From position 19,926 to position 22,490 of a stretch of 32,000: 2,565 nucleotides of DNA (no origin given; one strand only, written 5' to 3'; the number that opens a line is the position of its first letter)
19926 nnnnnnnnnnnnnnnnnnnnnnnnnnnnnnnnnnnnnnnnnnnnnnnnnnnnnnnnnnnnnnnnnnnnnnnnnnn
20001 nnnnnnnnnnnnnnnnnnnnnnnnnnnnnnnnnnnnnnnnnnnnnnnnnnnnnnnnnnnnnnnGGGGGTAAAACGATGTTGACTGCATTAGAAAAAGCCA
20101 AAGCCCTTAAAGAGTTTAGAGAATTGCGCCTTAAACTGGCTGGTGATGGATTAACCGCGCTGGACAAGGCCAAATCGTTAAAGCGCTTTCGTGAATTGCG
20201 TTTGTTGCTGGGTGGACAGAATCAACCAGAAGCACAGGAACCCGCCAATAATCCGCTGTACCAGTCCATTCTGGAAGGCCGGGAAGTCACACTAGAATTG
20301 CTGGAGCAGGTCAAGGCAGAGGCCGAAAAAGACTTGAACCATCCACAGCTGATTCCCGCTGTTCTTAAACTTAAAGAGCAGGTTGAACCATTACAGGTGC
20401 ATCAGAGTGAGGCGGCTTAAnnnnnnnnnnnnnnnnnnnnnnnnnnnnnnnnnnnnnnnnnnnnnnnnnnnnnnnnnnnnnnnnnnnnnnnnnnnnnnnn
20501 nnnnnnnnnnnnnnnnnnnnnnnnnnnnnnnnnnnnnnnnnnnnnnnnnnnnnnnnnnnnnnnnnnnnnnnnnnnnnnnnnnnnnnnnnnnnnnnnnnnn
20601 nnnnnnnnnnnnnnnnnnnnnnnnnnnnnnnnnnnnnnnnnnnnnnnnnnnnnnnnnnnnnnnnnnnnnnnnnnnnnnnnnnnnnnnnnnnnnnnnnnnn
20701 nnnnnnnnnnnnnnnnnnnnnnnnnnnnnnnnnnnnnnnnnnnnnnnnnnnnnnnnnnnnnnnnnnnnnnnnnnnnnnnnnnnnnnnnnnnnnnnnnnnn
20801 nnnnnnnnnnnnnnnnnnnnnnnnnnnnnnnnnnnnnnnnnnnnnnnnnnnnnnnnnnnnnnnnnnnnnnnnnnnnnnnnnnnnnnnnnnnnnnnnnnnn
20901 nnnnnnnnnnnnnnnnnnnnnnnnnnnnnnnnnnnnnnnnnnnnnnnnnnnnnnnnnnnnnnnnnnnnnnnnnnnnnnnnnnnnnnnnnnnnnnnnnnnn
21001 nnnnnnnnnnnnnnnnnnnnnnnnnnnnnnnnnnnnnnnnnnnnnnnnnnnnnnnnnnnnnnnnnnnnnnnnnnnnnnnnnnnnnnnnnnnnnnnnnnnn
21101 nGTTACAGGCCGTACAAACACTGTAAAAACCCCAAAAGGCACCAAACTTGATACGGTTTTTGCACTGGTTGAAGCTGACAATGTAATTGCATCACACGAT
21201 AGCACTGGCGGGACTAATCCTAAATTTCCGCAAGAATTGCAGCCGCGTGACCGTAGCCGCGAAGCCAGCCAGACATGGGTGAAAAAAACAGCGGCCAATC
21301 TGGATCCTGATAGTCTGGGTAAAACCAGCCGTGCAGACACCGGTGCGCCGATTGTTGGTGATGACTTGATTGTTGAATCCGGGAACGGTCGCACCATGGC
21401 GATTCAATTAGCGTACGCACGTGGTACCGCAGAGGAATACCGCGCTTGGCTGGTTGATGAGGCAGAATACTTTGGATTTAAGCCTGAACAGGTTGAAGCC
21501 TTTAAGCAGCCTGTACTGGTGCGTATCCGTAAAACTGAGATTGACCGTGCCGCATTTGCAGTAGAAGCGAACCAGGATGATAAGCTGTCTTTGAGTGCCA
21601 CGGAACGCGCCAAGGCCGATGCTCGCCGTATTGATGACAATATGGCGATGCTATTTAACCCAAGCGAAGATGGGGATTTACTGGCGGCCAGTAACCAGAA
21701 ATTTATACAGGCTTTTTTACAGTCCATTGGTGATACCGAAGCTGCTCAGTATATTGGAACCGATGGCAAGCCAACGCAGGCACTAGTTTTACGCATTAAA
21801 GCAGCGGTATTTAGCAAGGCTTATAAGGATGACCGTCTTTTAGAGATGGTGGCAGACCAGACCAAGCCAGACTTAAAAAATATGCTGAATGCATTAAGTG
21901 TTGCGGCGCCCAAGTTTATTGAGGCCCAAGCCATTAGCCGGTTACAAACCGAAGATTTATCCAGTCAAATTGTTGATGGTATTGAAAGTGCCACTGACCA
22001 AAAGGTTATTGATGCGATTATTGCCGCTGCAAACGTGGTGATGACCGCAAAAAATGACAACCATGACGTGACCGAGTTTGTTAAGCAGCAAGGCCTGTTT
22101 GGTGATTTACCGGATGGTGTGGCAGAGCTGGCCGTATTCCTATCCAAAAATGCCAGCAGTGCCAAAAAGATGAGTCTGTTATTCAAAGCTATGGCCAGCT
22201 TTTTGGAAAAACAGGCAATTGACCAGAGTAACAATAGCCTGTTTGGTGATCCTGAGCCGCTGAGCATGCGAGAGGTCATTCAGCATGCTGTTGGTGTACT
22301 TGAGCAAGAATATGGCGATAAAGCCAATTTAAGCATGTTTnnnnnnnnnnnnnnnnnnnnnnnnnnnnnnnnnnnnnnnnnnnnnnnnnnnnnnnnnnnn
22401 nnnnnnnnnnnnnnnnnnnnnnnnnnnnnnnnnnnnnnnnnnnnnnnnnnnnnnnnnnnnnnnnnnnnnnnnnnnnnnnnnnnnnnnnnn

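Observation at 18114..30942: ~13 kb Dar-like module of giant, probably capsid-delivered effector proteins in one transcription unit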

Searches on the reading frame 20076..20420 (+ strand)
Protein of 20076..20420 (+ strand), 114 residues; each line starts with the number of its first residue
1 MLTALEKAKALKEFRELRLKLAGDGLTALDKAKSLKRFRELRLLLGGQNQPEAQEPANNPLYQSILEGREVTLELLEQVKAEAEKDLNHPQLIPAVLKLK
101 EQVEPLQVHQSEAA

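Call 3: search_protein_families(library=pfam, proteins=[window:20076-20420:+], max_evalue=0.01)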
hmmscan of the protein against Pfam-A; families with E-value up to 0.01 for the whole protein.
window:20076-20420:+ (114 aa): 0 families

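Call 4: search_protein_families(library=phrogs, proteins=[window:20076-20420:+], max_evalue=0.001)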
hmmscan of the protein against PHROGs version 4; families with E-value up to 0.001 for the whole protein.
window:20076-20420:+ (114 aa): 1 family
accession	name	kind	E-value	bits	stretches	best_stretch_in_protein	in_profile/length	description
phrog_8883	-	unknown function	6.2e-12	45.7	1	49-107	587-646/650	-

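Call 65: search_protein_families(library=phrogs, proteins=[window:20076-20420:+], max_evalue=5)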
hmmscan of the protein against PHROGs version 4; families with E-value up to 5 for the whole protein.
window:20076-20420:+ (114 aa): 2 families
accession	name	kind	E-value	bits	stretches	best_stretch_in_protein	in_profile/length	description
phrog_8883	-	unknown function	6.2e-12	45.7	1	49-107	587-646/650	-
phrog_29900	-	unknown function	0.0019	17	1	1-59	1-59/1028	-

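Call 78: find_homologous_proteins(query=window:20076-20420:+, max_evalue=0.01)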
Query window:20076-20420:+ (114 aa): 32 proteins with E <= 0.01 among 163 candidates.
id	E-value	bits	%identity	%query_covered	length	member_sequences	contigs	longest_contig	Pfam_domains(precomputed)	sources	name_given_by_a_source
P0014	2.7e-62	225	100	100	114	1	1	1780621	-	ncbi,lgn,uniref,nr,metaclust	ncbi:hypothetical protein [Alkanindiges illinoisensis]|uniref:hypothetical protein n=1 Tax=Alkanindi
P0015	3.7e-54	199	90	100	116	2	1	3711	-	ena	-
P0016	2.1e-51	190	89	100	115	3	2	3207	-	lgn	-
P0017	1.1e-47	178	82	100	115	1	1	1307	-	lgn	-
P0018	3.5e-38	148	69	99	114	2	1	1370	-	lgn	-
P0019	4.2e-36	141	68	99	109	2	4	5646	-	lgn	-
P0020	4.3e-36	141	68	99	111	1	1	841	-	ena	-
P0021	1.9e-34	136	66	99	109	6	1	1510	-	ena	-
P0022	2.1e-34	136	73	82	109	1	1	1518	-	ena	-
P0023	4.1e-34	135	65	99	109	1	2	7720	-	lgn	-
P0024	6.1e-34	134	66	99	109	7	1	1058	-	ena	-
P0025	3.9e-33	132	65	99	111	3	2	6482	-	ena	-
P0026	1.7e-32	130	63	99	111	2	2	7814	-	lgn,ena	-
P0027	4.6e-18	83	76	58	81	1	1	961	-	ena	-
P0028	1.9e-15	75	50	89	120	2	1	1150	-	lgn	-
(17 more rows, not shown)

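Call 79: find_encoding_contigs(protein=P0014, flank=10000, max_places=2)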
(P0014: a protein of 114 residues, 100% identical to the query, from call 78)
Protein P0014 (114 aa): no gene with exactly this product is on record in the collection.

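Call 109: search_protein_families(library=padloc, proteins=[window:20076-20420:+], max_evalue=0.001)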
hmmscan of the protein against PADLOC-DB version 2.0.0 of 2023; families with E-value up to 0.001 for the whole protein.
window:20076-20420:+ (114 aa): 0 families

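Call 110: search_protein_families(library=ncbifam, proteins=[window:20076-20420:+], max_evalue=0.001)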
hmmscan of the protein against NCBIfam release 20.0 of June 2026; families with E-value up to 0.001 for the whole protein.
window:20076-20420:+ (114 aa): 0 families

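Call 116: predict_structure(alignment_id=A6)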
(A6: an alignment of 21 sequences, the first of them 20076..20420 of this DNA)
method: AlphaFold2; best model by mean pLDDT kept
length: 114 residues; sequences in the alignment: 21
mean_pLDDT: 74.4   pTM: 0.38
mean pLDDT of the five models: 74.4, 72.5, 70.0, 69.3, 64.5
residues with pLDDT >= 90: 0; 70-90: 86; 50-70: 14; < 50: 14
segments of 3 or more residues with pLDDT < 50: 48-55, 109-114
pLDDT, mean of each block of 10 residues (from residue 1): 77 85 75 84 68 55 82 82 81 83 61 43
secondary structure, 60 per line:
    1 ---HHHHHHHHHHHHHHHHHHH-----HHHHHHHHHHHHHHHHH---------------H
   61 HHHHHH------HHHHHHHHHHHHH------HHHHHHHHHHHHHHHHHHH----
elements in order: H4-22 H28-44 H60-66 H73-85 H92-110

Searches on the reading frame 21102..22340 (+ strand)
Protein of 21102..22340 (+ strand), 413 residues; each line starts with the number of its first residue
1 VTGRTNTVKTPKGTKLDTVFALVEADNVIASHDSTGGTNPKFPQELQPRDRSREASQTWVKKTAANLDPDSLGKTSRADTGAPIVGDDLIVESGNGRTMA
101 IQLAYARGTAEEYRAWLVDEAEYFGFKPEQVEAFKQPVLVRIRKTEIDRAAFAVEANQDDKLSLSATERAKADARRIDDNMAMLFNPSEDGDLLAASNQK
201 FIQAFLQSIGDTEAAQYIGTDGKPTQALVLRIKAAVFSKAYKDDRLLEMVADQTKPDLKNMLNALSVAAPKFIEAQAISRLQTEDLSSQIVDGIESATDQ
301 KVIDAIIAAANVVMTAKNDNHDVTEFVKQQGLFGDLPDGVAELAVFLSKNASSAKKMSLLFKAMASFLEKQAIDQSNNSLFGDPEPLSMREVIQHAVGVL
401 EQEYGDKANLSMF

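Call 90: find_related_loci(query=A7, collection=viral_contigs, flank=10000)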
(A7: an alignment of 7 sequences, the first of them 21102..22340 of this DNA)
Query A7 (413 aa) in viral_contigs; peptide patterns used: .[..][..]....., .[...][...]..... (x = any residue, [..] = any of these).
600 stretches matched a pattern (row limit reached: there are more); 543 encode a relative of the query (tblastn E <= 1e-3); the best 80 are kept; 80 distinct loci.
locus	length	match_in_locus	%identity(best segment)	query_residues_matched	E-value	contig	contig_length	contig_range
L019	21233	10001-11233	72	3-413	0e+0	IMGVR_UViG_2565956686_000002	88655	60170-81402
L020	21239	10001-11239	71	1-413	0e+0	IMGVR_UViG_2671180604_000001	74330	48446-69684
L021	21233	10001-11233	71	3-413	0e+0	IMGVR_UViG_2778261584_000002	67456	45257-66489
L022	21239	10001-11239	70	1-413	0e+0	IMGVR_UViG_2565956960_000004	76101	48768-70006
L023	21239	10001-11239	70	1-413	0e+0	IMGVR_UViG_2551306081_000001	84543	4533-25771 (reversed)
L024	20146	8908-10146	70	1-413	0e+0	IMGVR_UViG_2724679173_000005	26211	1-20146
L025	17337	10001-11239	70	1-413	0e+0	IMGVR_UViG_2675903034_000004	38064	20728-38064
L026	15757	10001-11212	70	1-404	0e+0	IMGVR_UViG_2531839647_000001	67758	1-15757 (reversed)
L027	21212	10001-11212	70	1-404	0e+0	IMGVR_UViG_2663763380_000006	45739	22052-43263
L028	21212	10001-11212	70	1-404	0e+0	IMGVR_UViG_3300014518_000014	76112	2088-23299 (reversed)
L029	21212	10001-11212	70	1-404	0e+0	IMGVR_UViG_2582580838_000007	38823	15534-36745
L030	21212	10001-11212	70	1-404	0e+0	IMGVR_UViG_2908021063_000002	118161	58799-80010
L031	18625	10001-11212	70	1-404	0e+0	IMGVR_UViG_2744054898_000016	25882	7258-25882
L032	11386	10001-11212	70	1-404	0e+0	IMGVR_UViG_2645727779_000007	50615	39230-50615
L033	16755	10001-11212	70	1-404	0e+0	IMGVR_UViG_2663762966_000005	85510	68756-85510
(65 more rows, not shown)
